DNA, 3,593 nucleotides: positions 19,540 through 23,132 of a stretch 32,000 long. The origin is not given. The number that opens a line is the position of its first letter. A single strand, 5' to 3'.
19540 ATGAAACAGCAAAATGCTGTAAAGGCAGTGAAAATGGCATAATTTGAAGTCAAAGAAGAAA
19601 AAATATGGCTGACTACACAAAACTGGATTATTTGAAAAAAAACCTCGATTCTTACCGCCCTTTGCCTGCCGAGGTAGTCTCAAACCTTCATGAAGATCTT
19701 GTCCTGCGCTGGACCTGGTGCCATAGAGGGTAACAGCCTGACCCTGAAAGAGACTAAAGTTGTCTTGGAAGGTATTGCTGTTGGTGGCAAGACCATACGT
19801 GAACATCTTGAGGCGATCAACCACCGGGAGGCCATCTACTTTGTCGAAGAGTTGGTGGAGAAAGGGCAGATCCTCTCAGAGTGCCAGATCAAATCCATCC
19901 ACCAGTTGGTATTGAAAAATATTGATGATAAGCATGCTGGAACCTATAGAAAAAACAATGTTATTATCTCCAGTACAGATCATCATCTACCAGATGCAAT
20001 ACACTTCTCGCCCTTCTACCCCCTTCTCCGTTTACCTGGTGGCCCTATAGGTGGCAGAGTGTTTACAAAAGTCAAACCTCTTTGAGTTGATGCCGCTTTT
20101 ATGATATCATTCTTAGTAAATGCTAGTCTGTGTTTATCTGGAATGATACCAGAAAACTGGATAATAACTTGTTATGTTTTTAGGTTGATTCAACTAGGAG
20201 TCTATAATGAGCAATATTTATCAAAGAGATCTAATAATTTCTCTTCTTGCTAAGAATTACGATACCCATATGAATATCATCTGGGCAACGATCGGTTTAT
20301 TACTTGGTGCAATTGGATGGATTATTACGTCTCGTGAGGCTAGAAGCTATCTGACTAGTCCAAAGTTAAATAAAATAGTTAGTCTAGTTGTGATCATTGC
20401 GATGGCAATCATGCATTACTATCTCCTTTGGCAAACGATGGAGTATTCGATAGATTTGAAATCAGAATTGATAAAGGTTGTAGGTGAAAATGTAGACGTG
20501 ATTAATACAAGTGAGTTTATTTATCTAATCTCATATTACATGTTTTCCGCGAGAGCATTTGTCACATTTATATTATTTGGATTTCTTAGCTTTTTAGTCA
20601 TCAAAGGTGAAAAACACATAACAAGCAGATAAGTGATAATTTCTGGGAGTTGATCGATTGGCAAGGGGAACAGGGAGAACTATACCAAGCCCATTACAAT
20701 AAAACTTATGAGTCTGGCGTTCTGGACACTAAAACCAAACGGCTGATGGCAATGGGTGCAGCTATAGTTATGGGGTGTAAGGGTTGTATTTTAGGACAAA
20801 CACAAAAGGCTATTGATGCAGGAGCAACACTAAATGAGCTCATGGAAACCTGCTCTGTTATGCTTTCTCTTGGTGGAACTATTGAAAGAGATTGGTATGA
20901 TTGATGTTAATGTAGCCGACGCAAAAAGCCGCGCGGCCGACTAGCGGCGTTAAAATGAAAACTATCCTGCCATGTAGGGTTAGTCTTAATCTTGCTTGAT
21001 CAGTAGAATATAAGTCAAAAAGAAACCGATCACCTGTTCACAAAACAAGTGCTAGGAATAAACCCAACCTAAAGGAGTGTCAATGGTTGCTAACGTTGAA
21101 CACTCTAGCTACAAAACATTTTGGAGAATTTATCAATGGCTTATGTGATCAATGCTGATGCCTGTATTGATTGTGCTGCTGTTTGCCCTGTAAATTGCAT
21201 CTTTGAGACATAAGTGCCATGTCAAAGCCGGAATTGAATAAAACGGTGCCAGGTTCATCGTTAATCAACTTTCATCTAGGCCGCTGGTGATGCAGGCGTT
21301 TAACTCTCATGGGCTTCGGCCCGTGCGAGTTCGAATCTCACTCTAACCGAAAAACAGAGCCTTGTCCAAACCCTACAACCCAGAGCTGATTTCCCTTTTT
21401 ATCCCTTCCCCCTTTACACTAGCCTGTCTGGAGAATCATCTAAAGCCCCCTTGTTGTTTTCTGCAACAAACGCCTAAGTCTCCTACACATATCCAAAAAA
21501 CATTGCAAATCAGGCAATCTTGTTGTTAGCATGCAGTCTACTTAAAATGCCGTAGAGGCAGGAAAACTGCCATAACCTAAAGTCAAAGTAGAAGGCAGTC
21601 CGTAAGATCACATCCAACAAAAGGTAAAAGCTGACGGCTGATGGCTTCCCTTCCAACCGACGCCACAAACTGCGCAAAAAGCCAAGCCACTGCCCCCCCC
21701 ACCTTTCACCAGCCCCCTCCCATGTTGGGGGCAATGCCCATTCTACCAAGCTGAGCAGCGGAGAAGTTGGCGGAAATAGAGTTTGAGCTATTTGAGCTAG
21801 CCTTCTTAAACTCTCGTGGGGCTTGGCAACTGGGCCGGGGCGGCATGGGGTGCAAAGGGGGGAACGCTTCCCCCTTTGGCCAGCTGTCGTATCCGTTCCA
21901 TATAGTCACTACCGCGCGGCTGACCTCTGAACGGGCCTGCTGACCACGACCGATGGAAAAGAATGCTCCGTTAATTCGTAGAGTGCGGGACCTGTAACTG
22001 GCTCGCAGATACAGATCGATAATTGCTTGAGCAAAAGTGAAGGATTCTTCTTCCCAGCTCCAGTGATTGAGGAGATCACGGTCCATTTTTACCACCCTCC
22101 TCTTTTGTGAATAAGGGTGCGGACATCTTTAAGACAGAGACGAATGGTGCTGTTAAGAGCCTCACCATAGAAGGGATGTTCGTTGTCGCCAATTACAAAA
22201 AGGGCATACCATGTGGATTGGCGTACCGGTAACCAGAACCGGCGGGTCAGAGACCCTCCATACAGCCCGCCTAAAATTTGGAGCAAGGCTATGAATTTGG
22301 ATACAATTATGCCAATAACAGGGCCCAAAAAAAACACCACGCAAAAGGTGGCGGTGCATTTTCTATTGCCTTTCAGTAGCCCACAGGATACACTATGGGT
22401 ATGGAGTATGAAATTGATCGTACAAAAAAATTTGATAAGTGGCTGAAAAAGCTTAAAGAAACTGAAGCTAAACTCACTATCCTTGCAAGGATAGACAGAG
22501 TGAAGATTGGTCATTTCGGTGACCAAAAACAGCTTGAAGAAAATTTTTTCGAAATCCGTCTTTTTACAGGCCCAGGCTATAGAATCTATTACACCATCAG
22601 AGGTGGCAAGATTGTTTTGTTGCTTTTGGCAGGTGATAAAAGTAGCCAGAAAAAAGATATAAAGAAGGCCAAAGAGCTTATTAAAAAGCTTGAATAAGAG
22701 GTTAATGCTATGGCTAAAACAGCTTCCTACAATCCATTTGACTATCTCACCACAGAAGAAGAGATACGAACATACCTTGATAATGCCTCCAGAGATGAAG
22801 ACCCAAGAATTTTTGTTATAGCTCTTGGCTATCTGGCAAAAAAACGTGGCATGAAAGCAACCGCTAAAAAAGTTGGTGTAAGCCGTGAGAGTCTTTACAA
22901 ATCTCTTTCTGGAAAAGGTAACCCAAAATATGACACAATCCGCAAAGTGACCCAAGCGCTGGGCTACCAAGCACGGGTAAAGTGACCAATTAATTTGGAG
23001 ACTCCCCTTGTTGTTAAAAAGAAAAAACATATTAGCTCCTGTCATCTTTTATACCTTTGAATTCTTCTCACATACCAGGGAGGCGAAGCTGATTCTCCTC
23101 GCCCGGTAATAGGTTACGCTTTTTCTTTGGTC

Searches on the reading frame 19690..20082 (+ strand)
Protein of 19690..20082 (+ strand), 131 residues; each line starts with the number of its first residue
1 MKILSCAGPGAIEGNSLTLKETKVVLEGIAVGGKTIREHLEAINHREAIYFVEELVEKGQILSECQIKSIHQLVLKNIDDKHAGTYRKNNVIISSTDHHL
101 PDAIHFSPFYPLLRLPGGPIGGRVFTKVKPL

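Call 4: search_protein_families(library=pfam, max_evalue=1, proteins=[window:19690-20082:+])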
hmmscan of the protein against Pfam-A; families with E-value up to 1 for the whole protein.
window:19690-20082:+ (131 aa): 4 families
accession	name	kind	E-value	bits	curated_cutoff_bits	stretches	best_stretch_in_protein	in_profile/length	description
PF04734.18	Ceramidase_alk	-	0.026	13.6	32.1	1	66-99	62-95/509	Neutral/alkaline non-lysosomal ceramidase, N-terminal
PF11429.13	Colicin_D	-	0.036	14.9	25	1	72-95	31-54/84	Colicin D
PF09857.14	YjhX_toxin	-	0.058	13.8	27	1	21-89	6-71/85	Putative toxin of bacterial toxin-antitoxin pair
PF03285.20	Paralemmin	-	0.25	11.2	27.3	1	39-105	130-199/333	Paralemmin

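Call 35: search_protein_families(library=ncbifam, max_evalue=0.1, proteins=[window:19690-20082:+])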
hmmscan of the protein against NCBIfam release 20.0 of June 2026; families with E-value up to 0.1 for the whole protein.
window:19690-20082:+ (131 aa): 0 families

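Call 55: search_solved_structures(query=window:19690-20082:+, max_evalue=1)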
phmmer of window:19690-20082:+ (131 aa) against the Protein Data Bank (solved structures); distinct sequences matched with E-value up to 1: 16.
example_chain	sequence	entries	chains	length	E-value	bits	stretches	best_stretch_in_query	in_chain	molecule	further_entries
5jj6_A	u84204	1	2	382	1.1e-07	35.4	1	11-94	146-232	Adenosine monophosphate-protein transferase FICD homolog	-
6i7g_A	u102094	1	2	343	2.7e-07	34.1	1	11-101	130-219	Adenosine monophosphate-protein transferase FICD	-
4u04_A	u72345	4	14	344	2.8e-07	34.1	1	11-101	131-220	Adenosine monophosphate-protein transferase FICD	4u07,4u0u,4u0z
5jj7_A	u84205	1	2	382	9.6e-07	32.3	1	11-94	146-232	Adenosine monophosphate-protein transferase FICD homolog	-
6i7h_A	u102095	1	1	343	1.4e-06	31.8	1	11-101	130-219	Adenosine monophosphate-protein transferase FICD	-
7b7z_A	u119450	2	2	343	1.4e-06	31.8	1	11-101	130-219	Protein adenylyltransferase FICD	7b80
6i7j_A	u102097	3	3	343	1.4e-06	31.8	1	11-101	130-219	Adenosine monophosphate-protein transferase FICD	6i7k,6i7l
6i7i_A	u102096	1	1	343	1.9e-06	31.4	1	11-101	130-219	Adenosine monophosphate-protein transferase FICD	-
9yz5_A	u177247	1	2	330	2.2e-06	31.1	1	11-101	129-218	Protein adenylyltransferase FICD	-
4u0s_A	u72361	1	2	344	2.4e-06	31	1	11-101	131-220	Adenosine monophosphate-protein transferase FICD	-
7xux_A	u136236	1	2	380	2.7e-06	30.9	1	4-109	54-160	Fido domain-containing protein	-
6zmd_B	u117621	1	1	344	1.1e-05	28.9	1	11-101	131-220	Protein adenylyltransferase FICD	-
2lcq_A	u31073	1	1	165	0.13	15.7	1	20-75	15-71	Putative toxin VapC6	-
4rgl_A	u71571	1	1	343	0.22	15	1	10-94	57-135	Filamentation induced by cAMP protein Fic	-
3cuc_A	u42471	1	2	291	0.76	13.3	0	11-78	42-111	Protein of unknown function with a Fic domain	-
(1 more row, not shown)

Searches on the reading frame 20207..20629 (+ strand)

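Call 4: search_protein_families(library=pfam, max_evalue=1, proteins=[window:20207-20629:+])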
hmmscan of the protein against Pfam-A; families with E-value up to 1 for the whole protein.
window:20207-20629:+ (141 aa): 5 families
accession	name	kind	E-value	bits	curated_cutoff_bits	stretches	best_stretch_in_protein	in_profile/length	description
PF13386.12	DsbD_2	-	0.013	15.9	24.9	1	26-92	46-108/199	Cytochrome C biogenesis protein transmembrane region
PF17434.7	DUF5413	-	0.019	15.8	31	1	24-130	5-118/133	Family of unknown function (DUF5413)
PF09383.16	NIL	-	0.023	15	24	1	10-40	16-47/73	NIL domain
PF11377.13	DUF3180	-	0.15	12.8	28.4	1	28-80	3-51/135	Protein of unknown function (DUF3180)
PF18895.5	T4SS_pilin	-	0.2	12.2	26.6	0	54-80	9-35/71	Type IV secretion system pilin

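Call 35: search_protein_families(library=ncbifam, max_evalue=0.1, proteins=[window:20207-20629:+])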
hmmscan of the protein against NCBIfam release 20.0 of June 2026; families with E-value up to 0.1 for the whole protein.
window:20207-20629:+ (141 aa): 0 families

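Call 65: search_protein_families(library=padloc, max_evalue=0.001, proteins=[window:20207-20629:+])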
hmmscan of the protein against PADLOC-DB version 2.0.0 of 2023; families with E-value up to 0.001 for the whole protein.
window:20207-20629:+ (141 aa): 0 families

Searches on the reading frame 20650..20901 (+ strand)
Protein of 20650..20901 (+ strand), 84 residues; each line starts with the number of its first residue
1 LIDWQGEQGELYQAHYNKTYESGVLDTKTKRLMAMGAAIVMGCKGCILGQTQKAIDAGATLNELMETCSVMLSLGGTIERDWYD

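Call 4: search_protein_families(library=pfam, max_evalue=1, proteins=[window:20650-20901:+])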
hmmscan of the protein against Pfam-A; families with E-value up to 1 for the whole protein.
window:20650-20901:+ (84 aa): 1 family
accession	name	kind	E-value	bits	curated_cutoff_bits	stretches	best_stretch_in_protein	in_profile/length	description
PF02627.25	CMD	-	1.7e-12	47.6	23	1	10-77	5-72/84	Carboxymuconolactone decarboxylase family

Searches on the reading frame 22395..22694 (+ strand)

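Call 22: search_protein_families(library=pfam, max_evalue=0.01, proteins=[window:22395-22694:+])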
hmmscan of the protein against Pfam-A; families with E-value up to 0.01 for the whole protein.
window:22395-22694:+ (100 aa): 1 family
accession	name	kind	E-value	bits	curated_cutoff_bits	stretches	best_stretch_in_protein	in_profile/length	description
PF05973.20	Gp49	-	2e-06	28.2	23.9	1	15-95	1-88/90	Phage derived protein Gp49-like (DUF891)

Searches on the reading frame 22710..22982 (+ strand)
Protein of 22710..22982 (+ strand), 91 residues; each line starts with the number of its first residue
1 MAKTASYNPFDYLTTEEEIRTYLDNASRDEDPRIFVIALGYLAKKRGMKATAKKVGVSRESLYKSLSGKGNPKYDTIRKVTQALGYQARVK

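Call 22: search_protein_families(library=pfam, max_evalue=0.01, proteins=[window:22710-22982:+])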
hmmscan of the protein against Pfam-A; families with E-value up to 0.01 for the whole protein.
window:22710-22982:+ (91 aa): 5 families
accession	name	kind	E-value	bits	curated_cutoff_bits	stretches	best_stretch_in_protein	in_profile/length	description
PF21716.3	dnstrm_HI1420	-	1.1e-22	80.1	27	1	5-90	3-88/90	Probable addiction module antidote protein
PF01381.28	HTH_3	-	7.8e-06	26.3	23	1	44-87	6-51/55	Helix-turn-helix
PF13560.12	HTH_31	-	0.0033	18.1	27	1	49-85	18-55/64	Helix-turn-helix domain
PF12844.13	HTH_19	-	0.0051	17.1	30.2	1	47-87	14-54/64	Helix-turn-helix domain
PF02796.21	HTH_7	-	0.0064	17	23.8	0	46-67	22-43/45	Helix-turn-helix domain of resolvase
